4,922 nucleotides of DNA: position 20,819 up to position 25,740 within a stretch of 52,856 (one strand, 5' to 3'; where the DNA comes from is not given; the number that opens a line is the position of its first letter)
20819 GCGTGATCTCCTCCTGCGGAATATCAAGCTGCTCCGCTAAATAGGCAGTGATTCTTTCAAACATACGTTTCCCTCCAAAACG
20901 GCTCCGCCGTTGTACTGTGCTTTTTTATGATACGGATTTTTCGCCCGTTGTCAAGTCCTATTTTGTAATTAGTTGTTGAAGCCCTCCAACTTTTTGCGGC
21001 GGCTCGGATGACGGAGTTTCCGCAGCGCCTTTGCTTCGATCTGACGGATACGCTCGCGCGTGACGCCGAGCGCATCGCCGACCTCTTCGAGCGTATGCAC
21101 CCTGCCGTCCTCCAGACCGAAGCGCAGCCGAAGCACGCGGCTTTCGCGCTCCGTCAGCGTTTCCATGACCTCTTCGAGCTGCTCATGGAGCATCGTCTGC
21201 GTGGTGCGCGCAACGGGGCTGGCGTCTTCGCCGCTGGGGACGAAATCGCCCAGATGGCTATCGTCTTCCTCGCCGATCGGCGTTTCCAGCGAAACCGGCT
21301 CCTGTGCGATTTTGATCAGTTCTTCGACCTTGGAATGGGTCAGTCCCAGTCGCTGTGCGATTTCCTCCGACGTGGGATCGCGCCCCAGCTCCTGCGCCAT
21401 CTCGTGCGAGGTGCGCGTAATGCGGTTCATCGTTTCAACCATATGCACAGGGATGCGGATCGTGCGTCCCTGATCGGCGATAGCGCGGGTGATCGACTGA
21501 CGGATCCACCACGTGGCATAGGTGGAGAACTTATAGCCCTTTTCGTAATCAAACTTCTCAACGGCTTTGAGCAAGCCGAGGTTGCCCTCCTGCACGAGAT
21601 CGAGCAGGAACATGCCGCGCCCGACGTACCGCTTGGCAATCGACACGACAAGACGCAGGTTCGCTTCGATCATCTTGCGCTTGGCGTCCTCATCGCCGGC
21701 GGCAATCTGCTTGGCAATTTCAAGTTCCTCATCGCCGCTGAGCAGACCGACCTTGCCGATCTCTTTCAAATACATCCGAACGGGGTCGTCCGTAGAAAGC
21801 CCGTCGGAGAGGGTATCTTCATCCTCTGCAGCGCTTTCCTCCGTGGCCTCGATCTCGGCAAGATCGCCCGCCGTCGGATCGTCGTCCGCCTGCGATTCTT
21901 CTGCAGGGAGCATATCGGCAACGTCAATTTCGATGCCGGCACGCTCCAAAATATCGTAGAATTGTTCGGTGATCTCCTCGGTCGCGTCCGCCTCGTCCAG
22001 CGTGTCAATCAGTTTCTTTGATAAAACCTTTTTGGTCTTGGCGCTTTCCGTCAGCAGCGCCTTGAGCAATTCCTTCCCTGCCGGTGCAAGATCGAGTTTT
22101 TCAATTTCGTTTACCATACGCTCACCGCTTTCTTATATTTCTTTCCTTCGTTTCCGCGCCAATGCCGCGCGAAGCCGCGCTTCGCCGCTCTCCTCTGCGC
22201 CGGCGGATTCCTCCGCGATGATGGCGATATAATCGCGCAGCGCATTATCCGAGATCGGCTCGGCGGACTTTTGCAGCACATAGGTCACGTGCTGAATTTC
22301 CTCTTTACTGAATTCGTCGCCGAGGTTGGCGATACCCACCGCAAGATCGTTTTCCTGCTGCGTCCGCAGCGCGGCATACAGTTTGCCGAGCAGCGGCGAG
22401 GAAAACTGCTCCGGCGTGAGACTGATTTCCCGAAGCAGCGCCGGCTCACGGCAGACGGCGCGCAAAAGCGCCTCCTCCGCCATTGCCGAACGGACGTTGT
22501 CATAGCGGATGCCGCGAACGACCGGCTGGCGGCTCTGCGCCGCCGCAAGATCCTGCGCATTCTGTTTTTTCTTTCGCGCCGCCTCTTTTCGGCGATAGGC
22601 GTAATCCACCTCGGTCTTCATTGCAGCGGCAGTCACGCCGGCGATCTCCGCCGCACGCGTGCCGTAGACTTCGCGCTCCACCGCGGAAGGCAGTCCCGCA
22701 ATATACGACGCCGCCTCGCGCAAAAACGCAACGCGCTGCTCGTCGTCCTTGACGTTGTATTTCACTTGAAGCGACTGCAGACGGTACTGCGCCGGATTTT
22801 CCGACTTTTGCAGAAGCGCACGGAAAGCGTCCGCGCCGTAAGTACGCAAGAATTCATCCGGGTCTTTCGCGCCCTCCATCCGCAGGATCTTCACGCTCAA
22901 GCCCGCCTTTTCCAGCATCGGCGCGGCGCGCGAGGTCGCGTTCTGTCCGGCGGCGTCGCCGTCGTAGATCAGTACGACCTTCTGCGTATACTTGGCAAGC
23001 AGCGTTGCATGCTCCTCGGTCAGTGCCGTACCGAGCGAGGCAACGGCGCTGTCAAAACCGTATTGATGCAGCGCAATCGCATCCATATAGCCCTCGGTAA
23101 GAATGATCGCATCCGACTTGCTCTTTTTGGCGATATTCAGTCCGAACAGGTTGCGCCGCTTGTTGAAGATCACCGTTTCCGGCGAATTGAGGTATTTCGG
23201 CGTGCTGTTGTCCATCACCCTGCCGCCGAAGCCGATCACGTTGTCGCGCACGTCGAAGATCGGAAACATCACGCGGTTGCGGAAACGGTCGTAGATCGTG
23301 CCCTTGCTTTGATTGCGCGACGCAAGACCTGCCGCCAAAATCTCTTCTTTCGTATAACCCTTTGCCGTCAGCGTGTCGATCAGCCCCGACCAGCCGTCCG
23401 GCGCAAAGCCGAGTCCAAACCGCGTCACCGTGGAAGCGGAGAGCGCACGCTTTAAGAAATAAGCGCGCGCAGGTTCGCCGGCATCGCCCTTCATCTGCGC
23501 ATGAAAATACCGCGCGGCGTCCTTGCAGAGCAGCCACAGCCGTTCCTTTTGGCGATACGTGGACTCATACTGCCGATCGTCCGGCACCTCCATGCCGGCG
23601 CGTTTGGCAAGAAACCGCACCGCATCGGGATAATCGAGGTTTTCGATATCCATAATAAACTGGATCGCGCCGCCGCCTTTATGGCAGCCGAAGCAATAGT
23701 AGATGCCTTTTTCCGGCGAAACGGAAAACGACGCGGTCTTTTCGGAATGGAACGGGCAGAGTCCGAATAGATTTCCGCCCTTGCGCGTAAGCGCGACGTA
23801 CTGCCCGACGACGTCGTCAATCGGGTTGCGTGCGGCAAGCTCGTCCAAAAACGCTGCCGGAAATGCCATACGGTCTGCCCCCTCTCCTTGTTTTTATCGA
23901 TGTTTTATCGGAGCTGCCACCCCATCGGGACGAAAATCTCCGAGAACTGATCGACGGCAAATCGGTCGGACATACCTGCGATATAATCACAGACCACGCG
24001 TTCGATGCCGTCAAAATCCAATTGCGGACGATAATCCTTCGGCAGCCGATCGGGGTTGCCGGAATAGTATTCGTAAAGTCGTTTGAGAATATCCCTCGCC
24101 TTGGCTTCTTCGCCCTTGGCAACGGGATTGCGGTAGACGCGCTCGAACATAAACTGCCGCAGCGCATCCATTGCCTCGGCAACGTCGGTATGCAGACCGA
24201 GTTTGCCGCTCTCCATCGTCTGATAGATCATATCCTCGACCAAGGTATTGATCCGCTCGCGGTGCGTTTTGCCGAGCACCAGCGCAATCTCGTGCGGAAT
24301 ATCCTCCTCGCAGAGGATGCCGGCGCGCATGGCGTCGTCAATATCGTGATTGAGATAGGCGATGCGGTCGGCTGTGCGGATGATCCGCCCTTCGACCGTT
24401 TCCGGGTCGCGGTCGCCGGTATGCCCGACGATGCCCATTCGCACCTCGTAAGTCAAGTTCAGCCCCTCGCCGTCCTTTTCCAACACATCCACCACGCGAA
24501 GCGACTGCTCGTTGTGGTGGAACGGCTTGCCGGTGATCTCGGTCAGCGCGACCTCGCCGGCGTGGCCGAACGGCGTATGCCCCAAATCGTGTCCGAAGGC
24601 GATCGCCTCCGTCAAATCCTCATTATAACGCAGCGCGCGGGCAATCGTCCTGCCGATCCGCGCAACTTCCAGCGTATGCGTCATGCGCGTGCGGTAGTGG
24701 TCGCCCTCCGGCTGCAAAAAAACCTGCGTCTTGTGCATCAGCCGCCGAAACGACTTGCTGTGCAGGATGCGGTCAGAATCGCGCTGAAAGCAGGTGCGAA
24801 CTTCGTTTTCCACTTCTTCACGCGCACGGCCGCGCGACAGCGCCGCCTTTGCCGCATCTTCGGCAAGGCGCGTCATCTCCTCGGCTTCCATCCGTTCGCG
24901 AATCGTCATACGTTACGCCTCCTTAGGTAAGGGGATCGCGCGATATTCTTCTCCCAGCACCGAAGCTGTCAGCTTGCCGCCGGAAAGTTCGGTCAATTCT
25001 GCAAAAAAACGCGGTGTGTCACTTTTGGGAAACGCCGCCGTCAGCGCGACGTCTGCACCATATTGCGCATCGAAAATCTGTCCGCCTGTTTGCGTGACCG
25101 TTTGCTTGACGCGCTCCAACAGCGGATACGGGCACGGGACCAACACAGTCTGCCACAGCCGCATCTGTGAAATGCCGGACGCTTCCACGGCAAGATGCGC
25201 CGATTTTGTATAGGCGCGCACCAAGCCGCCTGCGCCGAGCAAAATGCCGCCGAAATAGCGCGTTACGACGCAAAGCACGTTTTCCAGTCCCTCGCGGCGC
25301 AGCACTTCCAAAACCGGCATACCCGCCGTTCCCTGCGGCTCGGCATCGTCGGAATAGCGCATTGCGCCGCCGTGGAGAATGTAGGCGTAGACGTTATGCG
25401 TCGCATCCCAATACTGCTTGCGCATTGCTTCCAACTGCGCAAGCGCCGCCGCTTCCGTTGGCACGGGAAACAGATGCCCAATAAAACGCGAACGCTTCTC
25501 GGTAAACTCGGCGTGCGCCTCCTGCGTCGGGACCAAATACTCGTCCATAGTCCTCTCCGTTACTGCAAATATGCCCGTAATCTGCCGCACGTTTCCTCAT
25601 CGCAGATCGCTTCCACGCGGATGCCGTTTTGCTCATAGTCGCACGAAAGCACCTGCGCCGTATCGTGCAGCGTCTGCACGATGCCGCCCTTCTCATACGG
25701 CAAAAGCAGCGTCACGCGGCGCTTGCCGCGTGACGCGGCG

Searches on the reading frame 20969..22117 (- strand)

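Call 61: search_protein_families(library=pfam, proteins=[window:20969-22117:-], max_evalue=0.0001)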
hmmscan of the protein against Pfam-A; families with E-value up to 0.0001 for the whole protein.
window:20969-22117:- (382 aa): 4 families
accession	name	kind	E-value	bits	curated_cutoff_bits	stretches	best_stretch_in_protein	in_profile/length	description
PF04539.22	Sigma70_r3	-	1.4e-27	96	25.3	1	228-302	1-75/78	Sigma-70 region 3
PF04542.20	Sigma70_r2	-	1.1e-24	86.5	24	1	149-219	1-71/71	Sigma-70 region 2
PF04545.22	Sigma70_r4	-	1.8e-20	72.6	24.1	1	317-370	1-50/50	Sigma-70, region 4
PF00140.25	Sigma70_r1_2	-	3.2e-14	53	22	1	111-143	1-33/34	Sigma-70 factor, region 1.2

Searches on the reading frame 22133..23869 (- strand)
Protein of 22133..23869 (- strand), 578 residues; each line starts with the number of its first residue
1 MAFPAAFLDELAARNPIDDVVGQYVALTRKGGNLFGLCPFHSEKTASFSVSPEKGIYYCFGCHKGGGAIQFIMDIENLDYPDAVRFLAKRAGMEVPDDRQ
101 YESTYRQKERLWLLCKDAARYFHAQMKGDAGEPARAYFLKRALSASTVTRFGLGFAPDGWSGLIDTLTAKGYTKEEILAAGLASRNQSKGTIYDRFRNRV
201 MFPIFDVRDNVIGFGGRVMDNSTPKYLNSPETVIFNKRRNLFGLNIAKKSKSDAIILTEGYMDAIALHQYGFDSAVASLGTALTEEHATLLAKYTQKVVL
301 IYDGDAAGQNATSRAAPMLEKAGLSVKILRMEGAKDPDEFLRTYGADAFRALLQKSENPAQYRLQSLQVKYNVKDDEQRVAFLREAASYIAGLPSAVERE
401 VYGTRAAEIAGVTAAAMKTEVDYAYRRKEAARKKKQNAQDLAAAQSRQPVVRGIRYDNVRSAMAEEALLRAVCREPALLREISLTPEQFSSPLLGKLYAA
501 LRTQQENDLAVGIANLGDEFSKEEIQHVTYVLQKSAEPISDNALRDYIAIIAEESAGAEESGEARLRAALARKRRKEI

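Call 61: search_protein_families(library=pfam, proteins=[window:22133-23869:-], max_evalue=0.0001)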
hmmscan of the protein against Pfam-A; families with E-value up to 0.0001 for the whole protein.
window:22133-23869:- (578 aa): 8 families
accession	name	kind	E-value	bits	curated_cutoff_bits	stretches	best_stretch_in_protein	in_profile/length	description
PF08275.17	DNAG_N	-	1.2e-41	142.2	26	1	121-247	1-127/128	DNA primase catalytic core, N-terminal domain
PF01807.25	Zn_ribbon_DnaG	-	2.5e-34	117.4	24.9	1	6-98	4-96/98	CHC2 zinc finger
PF13155.12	Toprim_2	-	4.1e-27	94.8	22.1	1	256-341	1-88/88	Toprim-like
PF13662.12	Toprim_4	-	5.8e-20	71.8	25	1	254-329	2-84/85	Toprim domain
PF01751.28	Toprim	-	5.5e-15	55.7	23.1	1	255-330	2-95/96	Toprim domain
PF10410.14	DnaB_bind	-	1.6e-13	51.1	20.6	1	361-413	2-54/56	DnaB-helicase binding domain of primase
PF13362.12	Toprim_3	-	1.9e-09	38.3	27.2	1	255-347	2-95/95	Toprim domain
PF00772.26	DnaB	-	1.6e-07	31.7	23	1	461-553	5-103/103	DnaB-like helicase N terminal domain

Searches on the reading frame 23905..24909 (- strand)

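Call 61: search_protein_families(library=pfam, proteins=[window:23905-24909:-], max_evalue=0.0001)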
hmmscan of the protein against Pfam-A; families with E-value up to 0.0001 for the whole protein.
window:23905-24909:- (334 aa): 2 families
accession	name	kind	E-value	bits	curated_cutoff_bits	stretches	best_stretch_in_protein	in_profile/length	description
PF13286.11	HD_assoc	-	1.3e-25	90.2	22.2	1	239-323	3-90/91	Phosphohydrolase-associated domain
PF01966.28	HD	-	4.7e-13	49.9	22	1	76-185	2-115/116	HD domain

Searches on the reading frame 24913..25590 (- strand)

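Call 61: search_protein_families(library=pfam, proteins=[window:24913-25590:-], max_evalue=0.0001)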
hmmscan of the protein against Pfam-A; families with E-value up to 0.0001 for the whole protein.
window:24913-25590:- (225 aa): 2 families
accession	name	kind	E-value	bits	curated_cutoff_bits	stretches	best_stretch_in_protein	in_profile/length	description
PF01205.25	UPF0029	-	7.1e-37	126.1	27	1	32-134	1-106/107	Uncharacterized protein family UPF0029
PF09186.17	DUF1949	-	5.5e-11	42.6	23.7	1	153-206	3-56/56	Domain of unknown function (DUF1949)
